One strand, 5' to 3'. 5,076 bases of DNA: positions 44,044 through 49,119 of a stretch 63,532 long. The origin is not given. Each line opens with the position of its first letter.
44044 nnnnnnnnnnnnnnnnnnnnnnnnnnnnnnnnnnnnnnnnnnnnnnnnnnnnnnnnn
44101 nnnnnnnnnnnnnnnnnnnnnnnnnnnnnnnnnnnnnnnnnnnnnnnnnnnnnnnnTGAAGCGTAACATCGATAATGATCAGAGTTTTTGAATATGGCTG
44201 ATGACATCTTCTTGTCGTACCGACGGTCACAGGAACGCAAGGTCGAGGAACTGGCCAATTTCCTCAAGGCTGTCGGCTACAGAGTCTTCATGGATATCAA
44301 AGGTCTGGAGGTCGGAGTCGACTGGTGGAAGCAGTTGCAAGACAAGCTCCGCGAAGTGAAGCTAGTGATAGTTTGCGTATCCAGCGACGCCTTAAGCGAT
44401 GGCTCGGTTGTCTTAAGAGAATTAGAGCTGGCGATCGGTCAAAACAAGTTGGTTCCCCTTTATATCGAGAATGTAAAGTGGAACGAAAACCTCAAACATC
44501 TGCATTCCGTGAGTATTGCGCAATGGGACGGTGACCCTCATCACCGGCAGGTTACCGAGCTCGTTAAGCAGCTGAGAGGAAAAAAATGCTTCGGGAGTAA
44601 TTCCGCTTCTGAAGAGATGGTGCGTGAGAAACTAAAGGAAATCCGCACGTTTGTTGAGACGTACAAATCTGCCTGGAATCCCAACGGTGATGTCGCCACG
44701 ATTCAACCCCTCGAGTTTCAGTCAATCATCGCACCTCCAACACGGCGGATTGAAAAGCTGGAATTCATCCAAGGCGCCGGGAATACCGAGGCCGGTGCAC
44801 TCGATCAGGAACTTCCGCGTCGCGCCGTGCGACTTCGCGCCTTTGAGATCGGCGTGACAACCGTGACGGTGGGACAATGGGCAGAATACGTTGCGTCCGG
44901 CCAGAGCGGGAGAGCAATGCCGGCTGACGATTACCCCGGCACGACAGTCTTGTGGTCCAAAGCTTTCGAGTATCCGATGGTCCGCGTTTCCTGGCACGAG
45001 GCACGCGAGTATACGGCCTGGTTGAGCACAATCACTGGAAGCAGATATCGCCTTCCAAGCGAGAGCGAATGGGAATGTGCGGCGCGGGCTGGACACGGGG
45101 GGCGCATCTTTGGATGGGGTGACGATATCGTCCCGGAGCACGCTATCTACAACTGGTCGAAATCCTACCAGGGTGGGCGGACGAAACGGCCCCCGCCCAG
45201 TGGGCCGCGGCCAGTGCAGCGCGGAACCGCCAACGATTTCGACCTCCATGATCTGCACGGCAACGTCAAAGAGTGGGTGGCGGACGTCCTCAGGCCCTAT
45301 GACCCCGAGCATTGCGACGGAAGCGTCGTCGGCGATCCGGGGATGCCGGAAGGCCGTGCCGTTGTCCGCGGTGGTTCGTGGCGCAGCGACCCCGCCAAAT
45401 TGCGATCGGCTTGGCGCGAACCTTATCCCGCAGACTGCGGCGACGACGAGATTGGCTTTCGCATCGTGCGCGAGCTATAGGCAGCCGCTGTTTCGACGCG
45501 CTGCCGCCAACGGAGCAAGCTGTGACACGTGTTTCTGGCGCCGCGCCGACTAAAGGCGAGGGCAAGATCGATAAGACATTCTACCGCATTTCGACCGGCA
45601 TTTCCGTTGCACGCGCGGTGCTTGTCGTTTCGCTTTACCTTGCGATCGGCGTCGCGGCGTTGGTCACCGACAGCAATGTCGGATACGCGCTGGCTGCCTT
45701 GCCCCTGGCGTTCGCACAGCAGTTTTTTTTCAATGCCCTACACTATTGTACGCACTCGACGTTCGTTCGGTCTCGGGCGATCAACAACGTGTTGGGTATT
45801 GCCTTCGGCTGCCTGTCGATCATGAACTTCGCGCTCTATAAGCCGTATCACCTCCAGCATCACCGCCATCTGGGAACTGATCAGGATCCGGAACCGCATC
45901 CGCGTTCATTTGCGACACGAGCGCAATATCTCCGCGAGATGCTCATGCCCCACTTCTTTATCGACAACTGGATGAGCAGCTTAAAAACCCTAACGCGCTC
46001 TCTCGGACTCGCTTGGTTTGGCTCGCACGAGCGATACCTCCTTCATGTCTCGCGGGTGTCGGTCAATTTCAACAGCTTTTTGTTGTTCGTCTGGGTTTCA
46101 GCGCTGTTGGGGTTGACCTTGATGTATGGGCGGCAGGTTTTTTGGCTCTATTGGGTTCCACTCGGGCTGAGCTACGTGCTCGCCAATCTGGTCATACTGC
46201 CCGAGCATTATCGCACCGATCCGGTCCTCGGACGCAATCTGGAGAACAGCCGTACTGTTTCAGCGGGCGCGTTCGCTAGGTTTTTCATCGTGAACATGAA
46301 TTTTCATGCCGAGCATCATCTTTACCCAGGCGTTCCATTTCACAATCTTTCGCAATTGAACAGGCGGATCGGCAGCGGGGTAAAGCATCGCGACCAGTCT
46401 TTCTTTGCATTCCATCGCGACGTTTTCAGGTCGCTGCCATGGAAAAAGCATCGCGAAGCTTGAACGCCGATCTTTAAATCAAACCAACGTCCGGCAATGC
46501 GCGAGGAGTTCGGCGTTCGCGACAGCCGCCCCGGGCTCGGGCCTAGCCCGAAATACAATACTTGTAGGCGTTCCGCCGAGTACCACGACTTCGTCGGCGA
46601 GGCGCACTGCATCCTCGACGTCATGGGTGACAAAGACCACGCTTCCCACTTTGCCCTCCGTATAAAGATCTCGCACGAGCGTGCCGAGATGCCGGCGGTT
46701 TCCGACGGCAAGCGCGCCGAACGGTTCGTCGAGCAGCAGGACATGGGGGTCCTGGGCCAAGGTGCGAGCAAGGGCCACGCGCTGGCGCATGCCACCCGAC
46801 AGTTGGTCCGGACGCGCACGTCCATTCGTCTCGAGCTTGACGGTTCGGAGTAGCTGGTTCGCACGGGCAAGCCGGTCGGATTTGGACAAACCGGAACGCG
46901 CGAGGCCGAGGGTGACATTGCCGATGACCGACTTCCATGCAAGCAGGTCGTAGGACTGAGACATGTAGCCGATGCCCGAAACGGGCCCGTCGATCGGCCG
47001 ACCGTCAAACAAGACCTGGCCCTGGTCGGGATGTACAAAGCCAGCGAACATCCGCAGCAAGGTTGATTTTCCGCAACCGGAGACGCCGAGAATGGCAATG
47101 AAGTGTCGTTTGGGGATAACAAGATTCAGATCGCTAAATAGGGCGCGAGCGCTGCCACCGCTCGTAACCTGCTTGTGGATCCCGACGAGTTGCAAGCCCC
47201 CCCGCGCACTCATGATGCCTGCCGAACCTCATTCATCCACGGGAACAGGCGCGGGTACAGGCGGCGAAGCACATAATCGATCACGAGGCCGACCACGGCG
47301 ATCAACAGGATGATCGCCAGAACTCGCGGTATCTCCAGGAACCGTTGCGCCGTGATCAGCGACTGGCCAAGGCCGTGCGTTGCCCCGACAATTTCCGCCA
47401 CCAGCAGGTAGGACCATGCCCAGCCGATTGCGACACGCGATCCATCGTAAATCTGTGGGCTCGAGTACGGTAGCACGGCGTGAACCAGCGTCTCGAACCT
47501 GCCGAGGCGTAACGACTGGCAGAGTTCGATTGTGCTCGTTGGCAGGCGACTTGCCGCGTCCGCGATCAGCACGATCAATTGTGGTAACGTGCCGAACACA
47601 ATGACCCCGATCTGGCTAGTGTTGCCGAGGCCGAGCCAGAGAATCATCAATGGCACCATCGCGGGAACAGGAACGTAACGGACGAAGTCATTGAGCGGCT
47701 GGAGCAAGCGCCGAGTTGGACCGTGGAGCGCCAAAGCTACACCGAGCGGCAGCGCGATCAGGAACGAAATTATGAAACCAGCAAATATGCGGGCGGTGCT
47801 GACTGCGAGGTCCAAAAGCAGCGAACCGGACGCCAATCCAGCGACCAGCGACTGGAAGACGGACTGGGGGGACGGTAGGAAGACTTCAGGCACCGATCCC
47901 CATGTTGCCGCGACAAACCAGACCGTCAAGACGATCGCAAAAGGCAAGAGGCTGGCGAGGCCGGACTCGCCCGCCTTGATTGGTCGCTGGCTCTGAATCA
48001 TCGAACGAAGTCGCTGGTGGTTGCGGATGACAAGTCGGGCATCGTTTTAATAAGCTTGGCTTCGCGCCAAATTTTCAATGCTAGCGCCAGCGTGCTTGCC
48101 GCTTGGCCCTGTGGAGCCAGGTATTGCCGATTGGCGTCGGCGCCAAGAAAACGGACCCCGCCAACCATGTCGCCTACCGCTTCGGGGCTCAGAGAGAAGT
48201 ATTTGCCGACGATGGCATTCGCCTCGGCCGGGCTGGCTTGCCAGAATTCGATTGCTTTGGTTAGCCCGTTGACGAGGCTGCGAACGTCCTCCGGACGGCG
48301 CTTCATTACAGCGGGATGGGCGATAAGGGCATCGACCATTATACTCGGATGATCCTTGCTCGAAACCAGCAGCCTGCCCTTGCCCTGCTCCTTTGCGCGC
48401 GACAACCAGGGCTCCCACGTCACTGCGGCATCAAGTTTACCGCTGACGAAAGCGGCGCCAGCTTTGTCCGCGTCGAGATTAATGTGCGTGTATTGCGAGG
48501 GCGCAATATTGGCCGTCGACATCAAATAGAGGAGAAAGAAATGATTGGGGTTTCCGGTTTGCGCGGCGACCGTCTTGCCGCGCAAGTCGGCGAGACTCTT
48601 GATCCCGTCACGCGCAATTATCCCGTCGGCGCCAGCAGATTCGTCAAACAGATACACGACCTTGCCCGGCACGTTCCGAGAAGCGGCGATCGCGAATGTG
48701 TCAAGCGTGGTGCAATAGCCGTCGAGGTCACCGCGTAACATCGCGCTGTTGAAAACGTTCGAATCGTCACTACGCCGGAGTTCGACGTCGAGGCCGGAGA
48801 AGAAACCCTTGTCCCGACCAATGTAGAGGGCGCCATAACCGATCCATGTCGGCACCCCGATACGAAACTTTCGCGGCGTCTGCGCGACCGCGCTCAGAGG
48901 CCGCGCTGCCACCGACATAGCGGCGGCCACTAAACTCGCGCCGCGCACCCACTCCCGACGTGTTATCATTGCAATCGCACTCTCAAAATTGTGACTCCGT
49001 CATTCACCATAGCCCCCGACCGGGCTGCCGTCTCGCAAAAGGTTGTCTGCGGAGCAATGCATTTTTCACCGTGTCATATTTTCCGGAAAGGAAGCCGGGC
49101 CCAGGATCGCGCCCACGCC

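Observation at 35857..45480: Candidate undescribed five-gene conflict system: carbamoyltransferase / kinase-like giant / 750-aa orphan / variant ParA-MinD ATPase / TIR-FGE effector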

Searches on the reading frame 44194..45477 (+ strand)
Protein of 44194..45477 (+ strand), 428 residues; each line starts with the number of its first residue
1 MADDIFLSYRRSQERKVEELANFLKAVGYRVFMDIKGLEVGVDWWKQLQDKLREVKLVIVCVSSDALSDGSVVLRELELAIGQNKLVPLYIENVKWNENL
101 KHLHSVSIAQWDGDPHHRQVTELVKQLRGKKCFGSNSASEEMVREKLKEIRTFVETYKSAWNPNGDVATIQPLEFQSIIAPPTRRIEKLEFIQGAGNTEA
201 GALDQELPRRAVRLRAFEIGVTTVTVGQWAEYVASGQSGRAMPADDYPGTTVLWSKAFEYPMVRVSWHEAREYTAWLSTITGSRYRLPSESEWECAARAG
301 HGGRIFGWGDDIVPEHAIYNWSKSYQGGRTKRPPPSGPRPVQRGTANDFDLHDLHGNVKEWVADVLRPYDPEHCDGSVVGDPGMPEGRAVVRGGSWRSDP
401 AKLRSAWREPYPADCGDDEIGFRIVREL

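Call 4: search_protein_families(library=pfam, proteins=[window:44194-45477:+], max_evalue=0.1)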
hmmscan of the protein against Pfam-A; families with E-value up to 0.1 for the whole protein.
window:44194-45477:+ (428 aa): 3 families
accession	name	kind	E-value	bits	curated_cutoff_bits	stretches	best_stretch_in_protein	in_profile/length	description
PF03781.23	FGE-sulfatase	-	1e-44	153.5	23.3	1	193-426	15-255/255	Sulfatase-modifying factor enzyme 1-like domain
PF13676.11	TIR_2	-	1e-18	68.4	28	1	5-114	1-112/122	TIR domain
PF01582.25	TIR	-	0.00019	21.7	21.3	1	4-82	3-82/179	TIR domain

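Call 5: search_protein_families(library=padloc, proteins=[window:44194-45477:+], max_evalue=0.1)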
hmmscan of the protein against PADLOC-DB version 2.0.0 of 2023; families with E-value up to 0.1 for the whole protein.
window:44194-45477:+ (428 aa): 12 families
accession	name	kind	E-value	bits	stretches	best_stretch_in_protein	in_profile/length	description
PDLC02403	Aga_TIR-PNTD1-PNTD2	-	6.4e-12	43.2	1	20-110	21-118/443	Class I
PDLC02421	Aga_TIR-PNTD1-PNTD2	-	1.2e-11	42.4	1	5-109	6-118/430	Class I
PDLC02012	SAVED5--SAVED_TIR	-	3.7e-11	40.7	1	2-81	13-92/404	-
PDLC02400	Aga_TIR-PNTD1-PNTD2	-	6.5e-05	19.4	1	5-84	189-269/639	Class I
PDLC05062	PDC-S66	-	8.4e-05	20.1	1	4-65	150-212/282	-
PDLC02416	Aga_REase-TIR-PNTD1-PNTD2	-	0.00011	19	1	20-106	173-261/572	Class I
PDLC00434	ThsB1|ThsB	-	0.00033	17.8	1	5-73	141-209/396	TIR-like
PDLC03957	bSEFIR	-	0.0009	17.1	1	4-63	40-102/412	-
PDLC00424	ThsB1|ThsB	-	0.0013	16.6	1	4-90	103-193/234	TIR-like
PDLC00728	Effector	-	0.012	12.5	1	2-41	9-49/432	TIR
PDLC00727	Effector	-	0.026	11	1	5-78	176-248/590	TIR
PDLC00421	ThsB1|ThsB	-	0.038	11.7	1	46-125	65-144/180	TIR-like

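Call 6: search_protein_families(library=ncbifam, proteins=[window:44194-45477:+], max_evalue=0.1)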
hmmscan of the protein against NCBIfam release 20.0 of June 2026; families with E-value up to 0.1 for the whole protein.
window:44194-45477:+ (428 aa): 11 families
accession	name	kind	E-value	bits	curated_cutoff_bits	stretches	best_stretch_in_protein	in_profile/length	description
NF051459.1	pyoverdine_PvdO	equivalog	4.3e-29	101.5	500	1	191-428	44-280/280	dihydropyoverdine dehydrogenase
TIGR03525.2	GldK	equivalog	4.2e-21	75.7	350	1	254-427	213-406/408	T9SS ring complex lipoprotein PorK/GldK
NF041186.1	SenA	equivalog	5.8e-20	72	420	2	259-425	270-381/382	selenoneine synthase SenA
TIGR03440.2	egtB_TIGR03440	equivalog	6.5e-19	68.3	360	2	259-424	273-412/413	ergothioneine biosynthesis protein EgtB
TIGR03524.1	GldJ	equivalog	1.1e-13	50.7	458.2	2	340-369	339-368/559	gliding motility lipoprotein GldJ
TIGR04344.1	ovoA_Nterm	equivalog_domain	1.6e-09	37.1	400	1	258-413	294-433/444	5-histidylcysteine sulfoxide synthase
TIGR03530.1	GldJ_short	equivalog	3.5e-07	29.5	382.9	1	345-370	296-321/396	gliding motility lipoprotein GldJ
TIGR02171.1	Fb_sc_TIGR02171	subfamily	1.5e-06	26.5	544.35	1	283-425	157-280/912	TIGR02171 family lipoprotein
NF058526.1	Thoeris_type3_ThcB4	equivalog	1.6e-05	23.9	220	1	5-61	130-187/375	Thoeris type III anti-phage system protein ThcB4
NF042941.1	Retron_TIR_antiphage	equivalog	0.0021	16.9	600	1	4-116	341-460/464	TIR domain-containing anti-phage reverse transcriptase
TIGR04373.1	egtB_X_signatur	signature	0.02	15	71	1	388-425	12-49/50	EgtB-related enzyme signature domain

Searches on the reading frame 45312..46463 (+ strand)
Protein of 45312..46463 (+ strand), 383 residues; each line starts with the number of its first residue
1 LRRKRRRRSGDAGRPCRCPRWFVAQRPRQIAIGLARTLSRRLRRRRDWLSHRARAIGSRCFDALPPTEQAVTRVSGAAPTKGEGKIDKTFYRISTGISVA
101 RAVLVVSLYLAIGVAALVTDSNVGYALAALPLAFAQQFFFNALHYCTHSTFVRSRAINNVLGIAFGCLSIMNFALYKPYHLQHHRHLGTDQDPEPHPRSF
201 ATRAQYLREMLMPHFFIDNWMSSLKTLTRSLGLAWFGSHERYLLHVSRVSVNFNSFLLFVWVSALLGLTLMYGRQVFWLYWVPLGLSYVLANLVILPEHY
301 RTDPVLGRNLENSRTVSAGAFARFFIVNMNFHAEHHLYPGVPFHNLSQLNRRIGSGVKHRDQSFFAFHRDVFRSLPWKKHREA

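Call 7: search_protein_families(library=pfam, proteins=[window:45312-46463:+], max_evalue=0.001)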
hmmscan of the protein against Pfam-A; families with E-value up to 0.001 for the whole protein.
window:45312-46463:+ (383 aa): 1 family
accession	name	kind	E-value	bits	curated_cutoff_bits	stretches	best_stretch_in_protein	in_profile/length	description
PF00487.30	FA_desaturase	-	1.4e-32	113.9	29.7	1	125-362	6-247/253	Fatty acid desaturase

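Call 70: search_protein_families(library=padloc, proteins=[window:45531-46460:+], max_evalue=0.001)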
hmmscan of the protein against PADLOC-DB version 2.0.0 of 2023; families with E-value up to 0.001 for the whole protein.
window:45531-46460:+ (310 aa): 0 families

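Call 84: search_protein_families(library=ncbifam, proteins=[window:45531-46463:+], max_evalue=0.000001)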
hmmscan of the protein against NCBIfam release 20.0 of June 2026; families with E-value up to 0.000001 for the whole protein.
window:45531-46463:+ (310 aa): 4 families
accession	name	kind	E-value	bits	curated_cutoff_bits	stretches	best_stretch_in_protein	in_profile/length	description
NF041365.1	GntB_guanitoxin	equivalog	1.4e-19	70.7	380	1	31-279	27-277/308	guanitoxin biosynthesis L-arginine gamma (S) hydroxylase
NF052549.1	FAdesatDesBBac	equivalog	9.7e-10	38.2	500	1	27-269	35-278/340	Delta(10) desaturase DesB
NF045688.1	BCarotHydoxCrtR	equivalog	5.4e-08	32.2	475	0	33-274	25-250/297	beta-carotene hydroxylase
NF052548.1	FAdesatDesABac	equivalog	9.3e-08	31.6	500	0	50-112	49-114/328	Delta(5) desaturase DesA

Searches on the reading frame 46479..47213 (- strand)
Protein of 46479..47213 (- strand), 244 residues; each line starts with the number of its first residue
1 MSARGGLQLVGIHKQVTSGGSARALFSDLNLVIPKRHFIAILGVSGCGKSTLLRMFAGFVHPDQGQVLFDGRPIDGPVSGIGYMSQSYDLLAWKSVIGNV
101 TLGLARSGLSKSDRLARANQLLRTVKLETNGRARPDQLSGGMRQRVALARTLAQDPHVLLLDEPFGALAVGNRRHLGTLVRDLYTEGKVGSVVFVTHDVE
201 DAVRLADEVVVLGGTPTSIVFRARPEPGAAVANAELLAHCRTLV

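Call 7: search_protein_families(library=pfam, proteins=[window:46479-47213:-], max_evalue=0.001)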
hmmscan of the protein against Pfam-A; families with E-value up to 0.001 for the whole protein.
window:46479-47213:- (244 aa): 4 families
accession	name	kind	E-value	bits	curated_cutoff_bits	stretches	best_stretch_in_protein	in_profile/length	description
PF00005.33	ABC_tran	-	4.3e-30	105.5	25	1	27-165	2-136/137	ABC transporter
PF13304.12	AAA_21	-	1.3e-06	29.1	27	0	121-199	221-300/304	AAA domain, putative AbiEii toxin, Type IV TA system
PF13401.12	AAA_22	-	3.8e-05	24.5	27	1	36-197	5-124/130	AAA domain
PF13191.12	AAA_16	-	0.0004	21.3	32.6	1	37-163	25-140/167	AAA ATPase domain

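Call 84: search_protein_families(library=ncbifam, proteins=[window:46479-47213:-], max_evalue=0.000001)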
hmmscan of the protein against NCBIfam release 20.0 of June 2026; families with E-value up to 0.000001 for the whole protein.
window:46479-47213:- (244 aa): 178 families (the best 25 are shown)
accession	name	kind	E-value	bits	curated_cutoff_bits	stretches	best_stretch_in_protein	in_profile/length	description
NF008421.0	PRK11248.1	equivalog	8.1e-55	186.1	357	1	23-225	14-215/255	taurine ABC transporter ATP-binding subunit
NF040729.1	ABC_ATP_SaoA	equivalog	4.4e-49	167.1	360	1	9-215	4-209/248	ABC transporter ATP-binding protein SaoA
TIGR00968.1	3a0106s01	subfamily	1.4e-48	165.5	342.75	1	20-212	11-204/237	sulfate ABC transporter ATP-binding protein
TIGR03265.1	PhnT2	equivalog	4e-47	161.1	457.7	1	23-213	17-209/353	putative 2-aminoethylphosphonate ABC transporter ATP-binding protein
TIGR01184.1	ntrCD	subfamily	4.3e-46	157.3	291.8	1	27-219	2-195/230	nitrate ABC transporter ATP-binding protein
TIGR01187.1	potA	subfamily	6.9e-45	153.5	355.6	1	41-213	1-175/325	polyamine ABC transporter ATP-binding protein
NF008420.0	PRK11247.1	equivalog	1.8e-44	151.9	395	1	19-212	21-207/257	aliphatic sulfonates ABC transporter ATP-binding protein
NF008621.0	PRK11607.1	equivalog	5.1e-43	147.3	613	1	23-212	32-223/377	putrescine ABC transporter ATP-binding subunit PotG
NF006987.0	PRK09452.1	equivalog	5.6e-43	147.1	482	1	21-212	28-221/378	spermidine/putrescine ABC transporter ATP-binding protein PotA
TIGR01186.1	proV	subfamily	2.8e-42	145.1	326.6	1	27-212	10-203/363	betaine/proline/choline family ABC transporter ATP-binding protein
NF043075.1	MMSYN1_0197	equivalog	1.1e-41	142.9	550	1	21-213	13-207/341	spermidine/putrescine ABC transporter ATP-binding protein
TIGR03258.1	PhnT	equivalog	4.7e-41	141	499.15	1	21-212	19-213/359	2-aminoethylphosphonate ABC transport system ATP-binding subunit PhnT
NF008105.0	PRK10851.1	equivalog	4.9e-41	140.6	502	1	24-213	16-211/362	sulfate/thiosulfate ABC transporter ATP-binding protein CysA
NF008513.0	PRK11432.1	equivalog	9.1e-39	133.3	496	1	14-213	10-211/351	ferric ABC transporter ATP-binding protein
NF008653.0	PRK11650.1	subfamily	5.7e-38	130.9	432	1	23-213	17-209/357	sn-glycerol-3-phosphate ABC transporter ATP-binding protein UgpC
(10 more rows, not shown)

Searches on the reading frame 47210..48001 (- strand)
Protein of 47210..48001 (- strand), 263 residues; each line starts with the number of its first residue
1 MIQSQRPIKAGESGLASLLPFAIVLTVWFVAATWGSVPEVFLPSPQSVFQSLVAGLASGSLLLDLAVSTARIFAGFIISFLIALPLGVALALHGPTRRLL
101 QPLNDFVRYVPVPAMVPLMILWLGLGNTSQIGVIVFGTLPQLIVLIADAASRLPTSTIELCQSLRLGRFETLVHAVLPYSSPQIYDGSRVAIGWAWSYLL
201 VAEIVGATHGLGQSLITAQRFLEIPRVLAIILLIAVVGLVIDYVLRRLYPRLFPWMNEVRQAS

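Call 7: search_protein_families(library=pfam, proteins=[window:47210-48001:-], max_evalue=0.001)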
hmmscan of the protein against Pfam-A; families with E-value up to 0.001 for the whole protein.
window:47210-48001:- (263 aa): 1 family
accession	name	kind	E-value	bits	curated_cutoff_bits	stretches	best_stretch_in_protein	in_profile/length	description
PF00528.27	BPD_transp_1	-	1.2e-24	87.5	26.4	1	84-252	2-182/184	Binding-protein-dependent transport system inner membrane component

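Call 84: search_protein_families(library=ncbifam, proteins=[window:47210-48001:-], max_evalue=0.000001)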
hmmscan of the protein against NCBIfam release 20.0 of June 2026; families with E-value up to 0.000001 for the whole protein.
window:47210-48001:- (263 aa): 7 families
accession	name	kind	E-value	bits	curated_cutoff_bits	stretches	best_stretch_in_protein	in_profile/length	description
NF040733.1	ABC_perm_U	equivalog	3.8e-40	137.9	295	1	15-255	9-248/251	ABC transporter permease subunit SaoP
NF007545.0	PRK10160.1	equivalog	5.6e-37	127.6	342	1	17-259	27-274/275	taurine ABC transporter permease TauC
NF008470.0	PRK11365.1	equivalog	8.7e-31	107.3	347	1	18-249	16-249/263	aliphatic sulfonate ABC transporter permease SsuC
TIGR01183.1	ntrB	equivalog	1.6e-18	67.1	209.05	1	59-244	13-198/202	nitrate ABC transporter permease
TIGR03416.1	ABC_choXWV_perm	equivalog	1.3e-10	41.2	363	1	69-244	92-266/267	choline ABC transporter permease subunit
TIGR01097.1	PhnE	equivalog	4.3e-10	39.5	216.7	1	65-248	60-247/252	phosphonate ABC transporter, permease protein PhnE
NF008196.0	PRK10952.1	equivalog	6.1e-09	35.1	439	1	65-224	146-304/356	glycine betaine/L-proline ABC transporter permease ProW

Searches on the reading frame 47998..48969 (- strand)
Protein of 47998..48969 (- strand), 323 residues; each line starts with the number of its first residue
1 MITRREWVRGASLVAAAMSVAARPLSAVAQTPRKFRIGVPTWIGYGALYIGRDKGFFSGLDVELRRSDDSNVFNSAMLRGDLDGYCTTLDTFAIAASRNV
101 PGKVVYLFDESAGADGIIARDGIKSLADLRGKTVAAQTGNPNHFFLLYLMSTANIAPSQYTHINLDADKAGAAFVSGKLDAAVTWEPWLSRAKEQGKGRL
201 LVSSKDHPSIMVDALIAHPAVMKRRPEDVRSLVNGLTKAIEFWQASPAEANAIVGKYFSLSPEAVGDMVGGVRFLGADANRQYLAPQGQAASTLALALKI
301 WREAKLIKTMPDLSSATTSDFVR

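Call 7: search_protein_families(library=pfam, proteins=[window:47998-48969:-], max_evalue=0.001)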
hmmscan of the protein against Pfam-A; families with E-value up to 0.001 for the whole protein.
window:47998-48969:- (323 aa): 3 families
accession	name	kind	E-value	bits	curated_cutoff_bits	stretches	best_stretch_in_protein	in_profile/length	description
PF09084.16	NMT1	-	1.7e-21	77.5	20.5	1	47-250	6-216/216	NMT1/THI5 like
PF13379.11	NMT1_2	-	1.1e-15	58.6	24.7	1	31-253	4-247/252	NMT1-like family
PF12974.12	Phosphonate-bd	-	6.6e-07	29.4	27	1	59-230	28-210/242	ABC transporter, phosphonate, periplasmic substrate-binding protein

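Call 84: search_protein_families(library=ncbifam, proteins=[window:47998-48969:-], max_evalue=0.000001)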
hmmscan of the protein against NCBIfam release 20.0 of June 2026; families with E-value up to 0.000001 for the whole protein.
window:47998-48969:- (323 aa): 6 families
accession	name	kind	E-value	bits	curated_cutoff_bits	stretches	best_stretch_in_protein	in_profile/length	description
TIGR01728.1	SsuA_fam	subfamily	1.7e-37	129.3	163.5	1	36-321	2-288/290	aliphatic sulfonate ABC transporter substrate-binding protein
TIGR01729.1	taurine_ABC_bnd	equivalog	7.9e-20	71.5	304.25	1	60-322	27-299/300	taurine ABC transporter substrate-binding protein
TIGR03427.1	ABC_peri_uca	equivalog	7.5e-17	61.5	333.9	1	79-234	54-209/328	putative urea ABC transporter substrate-binding protein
NF040735.1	SBP_SaoX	equivalog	3.1e-15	56.1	300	1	49-263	19-238/330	ABC transporter substrate-binding subunit SaoX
NF008588.0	PRK11553.1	subfamily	3.4e-13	49.2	299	1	121-261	119-258/319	aliphatic sulfonate ABC transporter substrate-binding protein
NF008553.0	PRK11480.1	equivalog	3e-12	46.4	490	1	58-247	49-239/320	taurine ABC transporter substrate-binding protein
